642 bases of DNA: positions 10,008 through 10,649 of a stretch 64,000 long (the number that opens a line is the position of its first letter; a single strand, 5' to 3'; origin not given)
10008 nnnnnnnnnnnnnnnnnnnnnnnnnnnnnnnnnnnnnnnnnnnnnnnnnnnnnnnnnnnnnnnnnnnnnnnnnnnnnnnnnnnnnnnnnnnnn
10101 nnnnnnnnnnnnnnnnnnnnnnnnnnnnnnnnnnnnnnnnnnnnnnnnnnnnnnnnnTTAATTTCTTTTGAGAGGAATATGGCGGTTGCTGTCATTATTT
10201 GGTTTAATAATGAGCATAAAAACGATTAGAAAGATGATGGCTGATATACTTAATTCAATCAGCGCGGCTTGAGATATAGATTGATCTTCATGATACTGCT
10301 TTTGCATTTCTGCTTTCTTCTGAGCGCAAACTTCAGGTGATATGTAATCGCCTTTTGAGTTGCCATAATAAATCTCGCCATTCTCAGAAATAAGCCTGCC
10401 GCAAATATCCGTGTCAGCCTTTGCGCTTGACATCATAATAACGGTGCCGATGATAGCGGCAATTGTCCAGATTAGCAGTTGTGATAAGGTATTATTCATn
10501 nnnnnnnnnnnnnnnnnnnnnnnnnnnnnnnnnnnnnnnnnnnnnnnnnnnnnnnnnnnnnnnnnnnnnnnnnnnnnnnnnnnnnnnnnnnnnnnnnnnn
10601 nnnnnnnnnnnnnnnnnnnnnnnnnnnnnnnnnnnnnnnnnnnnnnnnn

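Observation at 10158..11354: Cluster of small membrane proteins adjacent to the minus-strand tail fibre gene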

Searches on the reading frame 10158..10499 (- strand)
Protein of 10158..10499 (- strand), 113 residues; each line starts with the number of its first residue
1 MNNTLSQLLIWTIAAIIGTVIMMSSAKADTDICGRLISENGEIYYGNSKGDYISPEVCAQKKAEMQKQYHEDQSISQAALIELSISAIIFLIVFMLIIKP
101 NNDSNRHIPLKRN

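Call 8: search_protein_families(library=phrogs, proteins=[window:10158-10499:-], max_evalue=0.01)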
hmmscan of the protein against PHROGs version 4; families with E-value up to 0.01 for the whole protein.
window:10158-10499:- (113 aa): 0 families

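Call 9: search_protein_families(library=pfam, proteins=[window:10158-10499:-], max_evalue=1)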
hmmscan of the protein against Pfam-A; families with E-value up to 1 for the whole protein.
window:10158-10499:- (113 aa): 1 family
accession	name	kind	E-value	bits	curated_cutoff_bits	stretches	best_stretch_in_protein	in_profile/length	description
PF19442.4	CRIM1_C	-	0.14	12.6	27.2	1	64-110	21-64/130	Cysteine-rich motor neuron 1 protein C-terminal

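Call 14: search_dna_similar(query=window:10158-10499:-, collection=phages, mode=protein, max_evalue=0.01, max_rows=60)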
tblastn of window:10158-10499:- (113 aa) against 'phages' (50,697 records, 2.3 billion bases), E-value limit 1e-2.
Records with a match: 28; places in all: 29; records where one place covers at least 80% of the query: 28.
Best place of each record, by identity: >=99% 13; 95-99% 15.
By first word of the organism name: Escherichia 26; Wifcevirus 1; Shigella 1.
By host as written in the record: Escherichia coli 12; Escherichia coli O157:H7 5; - 3; Escherichia sp. 3; Shigella flexneri DO71 1; Escherichia coli SA02 1; Escherichia coli STEC O157 1; Escherichia coli ESBL120 1; and 1 more.
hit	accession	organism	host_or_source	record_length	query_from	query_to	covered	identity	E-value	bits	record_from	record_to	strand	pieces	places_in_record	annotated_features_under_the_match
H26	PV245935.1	Escherichia phage kaset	Escherichia coli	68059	1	113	100%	100.0%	1e-56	193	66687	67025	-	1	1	hypothetical protein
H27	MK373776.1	Escherichia phage vB_EcoM_WFH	-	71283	1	113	100%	100.0%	9e-56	191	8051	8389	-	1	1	none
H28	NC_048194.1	Escherichia phage vB_EcoM_WFH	-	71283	1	113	100%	100.0%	9e-56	191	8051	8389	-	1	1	none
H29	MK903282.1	Escherichia phage Mansfield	Escherichia coli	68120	1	113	100%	99.1%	3e-56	192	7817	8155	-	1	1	hypothetical protein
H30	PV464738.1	Escherichia phage RCIP0319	Escherichia coli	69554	1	113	100%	99.1%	4e-56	191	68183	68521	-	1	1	hypothetical protein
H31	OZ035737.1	Wifcevirus WFH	-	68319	1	113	100%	99.1%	4e-56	191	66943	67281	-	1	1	record has no annotation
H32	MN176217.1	Escherichia phage vB_Eco4M-7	Escherichia sp.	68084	1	113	100%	99.1%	4e-56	191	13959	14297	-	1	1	hypothetical protein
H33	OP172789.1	Escherichia phage ECO71P1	Shigella flexneri DO71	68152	1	113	100%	99.1%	4e-56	191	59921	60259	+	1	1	hypothetical protein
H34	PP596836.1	Escherichia phage vB_Eco4M-7n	Escherichia coli O157:H7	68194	1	113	100%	99.1%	4e-56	191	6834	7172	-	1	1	hypothetical protein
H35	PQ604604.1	Escherichia phage ECP_WGS_SA1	Escherichia coli SA02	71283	1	113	100%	99.1%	3e-55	189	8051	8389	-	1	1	record has no annotation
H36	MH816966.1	Escherichia phage FEC19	Escherichia coli O157:H7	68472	1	113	100%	99.1%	4e-55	189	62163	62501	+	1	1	hypothetical protein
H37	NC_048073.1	Escherichia phage FEC19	Escherichia coli O157:H7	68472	1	113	100%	99.1%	4e-55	189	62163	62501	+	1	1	hypothetical protein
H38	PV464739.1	Escherichia phage RCIP0363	Escherichia coli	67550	1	113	100%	98.2%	2e-55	190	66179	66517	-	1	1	hypothetical protein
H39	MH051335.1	Escherichia phage vB_EcoM-Ro157lw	Escherichia coli STEC O157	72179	1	113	100%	98.2%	2e-55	190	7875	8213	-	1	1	hypothetical protein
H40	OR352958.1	Escherichia phage AV128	Escherichia coli ESBL120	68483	1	113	100%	98.2%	2e-55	189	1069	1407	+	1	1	hypothetical protein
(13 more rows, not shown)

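Call 36: find_homologous_proteins(query=window:10158-10499:-, max_evalue=0.01)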
Query window:10158-10499:- (113 aa): 3 proteins with E <= 0.01 among 4 candidates.
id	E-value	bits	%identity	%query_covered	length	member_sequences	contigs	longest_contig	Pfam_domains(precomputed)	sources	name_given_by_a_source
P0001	3.2e-63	228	96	100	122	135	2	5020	-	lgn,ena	-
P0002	5.6e-63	227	95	100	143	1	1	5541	-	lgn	-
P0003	8.9e-63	227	96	100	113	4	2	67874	-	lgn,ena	-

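Call 42: search_protein_representatives(protein=window:10158-10499:-)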
Query: 113 residues. Proteins with E-value up to 0.001 (for the whole library): 1; up to 1e-10: 1; up to 1e-30: 1. The best 1 are listed.
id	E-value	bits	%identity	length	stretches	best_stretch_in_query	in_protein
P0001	1.0e-63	228.2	96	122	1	1-113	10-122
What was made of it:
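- Tried and rejected: The exhaustive HMMER search of 1.84 billion representatives, run for A, did the same (call 42).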

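Call 46: search_protein_families(library=ncbifam, proteins=[window:10158-10499:-], max_evalue=1)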
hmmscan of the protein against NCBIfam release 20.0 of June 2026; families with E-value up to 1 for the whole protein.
window:10158-10499:- (113 aa): 1 family
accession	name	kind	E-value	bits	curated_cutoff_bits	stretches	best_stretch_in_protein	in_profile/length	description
TIGR00950.1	2A78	equivalog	0.12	11.7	230.2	1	9-100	104-184/264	carboxylate/amino acid/amine transporter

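Call 47: search_protein_families(library=padloc, proteins=[window:10158-10499:-], max_evalue=1)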
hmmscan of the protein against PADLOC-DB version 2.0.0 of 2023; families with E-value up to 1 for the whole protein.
window:10158-10499:- (113 aa): 0 families

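Call 75: predict_structure(alignment_id=A1)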
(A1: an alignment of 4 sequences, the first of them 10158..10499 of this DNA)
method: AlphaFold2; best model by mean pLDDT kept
length: 113 residues; sequences in the alignment: 4
mean_pLDDT: 64.5   pTM: 0.32
mean pLDDT of the five models: 64.5, 63.8, 62.1, 61.6, 61.5
residues with pLDDT >= 90: 0; 70-90: 45; 50-70: 48; < 50: 20
segments of 3 or more residues with pLDDT < 50: 25-29, 101-109, 111-113
pLDDT, mean of each block of 10 residues (from residue 1): 60 66 50 76 79 80 67 56 70 66 46 40
secondary structure, 60 per line:
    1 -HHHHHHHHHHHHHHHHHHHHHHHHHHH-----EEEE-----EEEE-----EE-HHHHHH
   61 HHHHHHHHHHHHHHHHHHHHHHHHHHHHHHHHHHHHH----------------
elements in order: H2-28 E34-37 E43-46 H55-97

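Call 78: fold_search(model_id=the predicted structure, library=viral)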
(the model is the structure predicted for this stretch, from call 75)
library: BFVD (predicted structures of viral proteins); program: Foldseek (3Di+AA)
matches with E <= 10: 725; with E <= 0.001: 0
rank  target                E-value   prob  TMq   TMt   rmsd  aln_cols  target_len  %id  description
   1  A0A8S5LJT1            9.1e-02  0.89  0.34  0.27  12.2        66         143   17  Uncharacterized protein [Siphoviridae sp. ctXPh6]
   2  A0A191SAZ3            2.1e-01  0.47  0.32  0.37  11.3        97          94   16  (no name in the UniProt tables at hand)
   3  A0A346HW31            2.3e-01  0.18  0.18  0.21   8.2        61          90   20  (no name in the UniProt tables at hand)
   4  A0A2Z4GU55            2.8e-01  0.23  0.26  0.10  14.8       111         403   15  (no name in the UniProt tables at hand)
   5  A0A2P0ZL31            3.2e-01  0.57  0.32  0.48  16.1        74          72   16  (no name in the UniProt tables at hand)
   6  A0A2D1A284            3.7e-01  0.33  0.22  0.16  10.4        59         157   10  Uncharacterized protein [Rhodococcus phage Trina]
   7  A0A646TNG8            4.9e-01  0.30  0.23  0.08  10.7        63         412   17  P1 protein (Fragment) [Sunflower chlorotic mottle virus]
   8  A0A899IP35            5.2e-01  0.25  0.26  0.31  11.2        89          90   18  (no name in the UniProt tables at hand)
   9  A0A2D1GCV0            5.6e-01  0.30  0.19  0.36   3.9        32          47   16  Uncharacterized protein [Mycobacterium phage JetBlade]
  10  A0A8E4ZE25            5.6e-01  0.21  0.19  0.32   9.3        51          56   18  Uncharacterized protein [Winogradskyella phage Peternella_1]
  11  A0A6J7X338            6.0e-01  0.08  0.17  0.19  15.9        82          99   23  Uncharacterized protein [uncultured Caudovirales phage]
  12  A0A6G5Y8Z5            6.4e-01  0.28  0.33  0.16  13.8       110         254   13  (no name in the UniProt tables at hand)
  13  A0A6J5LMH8            6.9e-01  0.44  0.25  0.40   4.9        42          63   17  Uncharacterized protein [uncultured Caudovirales phage]
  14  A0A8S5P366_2          6.9e-01  0.30  0.32  0.05  10.9        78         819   15  Tail protein [Siphoviridae sp. ctQtc11]
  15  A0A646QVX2            6.9e-01  0.13  0.19  0.27  15.5        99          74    9  (no name in the UniProt tables at hand)
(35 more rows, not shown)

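Call 79: fold_search(model_id=the predicted structure, library=pdb)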
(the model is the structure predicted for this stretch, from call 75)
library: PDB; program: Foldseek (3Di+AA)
matches with E <= 10: 364; with E <= 0.001: 0
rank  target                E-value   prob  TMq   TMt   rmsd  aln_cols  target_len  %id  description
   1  2ltv_MODEL_1_A        3.2e-01  0.30  0.17  0.36   3.9        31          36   29  YAP WW2 in complex with a Smad7 derived peptide (released 2012-11-21)
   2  2l4j_MODEL_1_A        7.9e-01  0.23  0.18  0.38   5.8        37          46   30  Yap ww2 (released 2010-11-03)
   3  1o6w_MODEL_1_A        1.0e+00  0.28  0.23  0.31   4.0        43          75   16  Solution Structure of the Prp40 WW Domain Pair of the Yeast Splicing Factor Prp40 (released 2002-12-04)
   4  2ysi_MODEL_1_A        1.3e+00  0.16  0.17  0.38   5.2        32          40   19  Solution structure of the first WW domain from the mouse transcription elongation regulator 1, transcription f (released 2007-10-09)
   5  8auv_k                1.4e+00  0.21  0.27  0.14  13.6        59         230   17  Cryo-EM structure of the plant 40S subunit (released 2023-06-07)
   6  2zqk_D                1.4e+00  0.08  0.16  0.26   8.5        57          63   19  Crystal structure of intimin-Tir68 complex (released 2009-08-18)
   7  5ydy_MODEL_1_A        1.7e+00  0.16  0.17  0.30   4.5        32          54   28  NMR structure of YAP1-2 WW2 domain with LATS1 PPxY motif complex (released 2018-05-02)
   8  2a1s_B                1.8e+00  0.07  0.14  0.05  13.2        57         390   23  Crystal structure of native PARN nuclease domain (released 2005-12-20)
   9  1k6o_C                1.9e+00  0.06  0.15  0.20  13.5        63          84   24  Crystal Structure of a Ternary SAP-1/SRF/c-fos SRE DNA Complex (released 2002-01-17)
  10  7jgr_B                2.1e+00  0.05  0.16  0.08   7.8        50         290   12  Structure of Drosophila ORC bound to DNA (84 bp) and Cdc6 (released 2020-09-09)
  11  5zqh                  2.2e+00  0.08  0.20  0.23  10.0        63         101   11  Crystal structure of Streptococcus transcriptional regulator (released 2019-05-01)
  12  1srs_B                2.2e+00  0.05  0.15  0.20  13.6        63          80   24  SERUM RESPONSE FACTOR (SRF) CORE COMPLEXED WITH SPECIFIC SRE DNA (released 1995-07-28)
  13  9h3g_Ta               2.4e+00  0.15  0.27  0.14  13.4        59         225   15  Structure of the Arabidopsis thaliana 80S ribosome in complex with P- and E-site tRNAs and mRNA (released 2026-02-04)
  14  3ou7_C                2.4e+00  0.07  0.16  0.10   9.0        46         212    9  DhpI-SAM-HEP complex (released 2010-10-27)
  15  7vo0_G                2.4e+00  0.03  0.12  0.10  14.0        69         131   25  Streptomyces coelicolor zinc uptake regulator complexed with zinc and DNA (trimer of dimers) (released 2022-08-03)
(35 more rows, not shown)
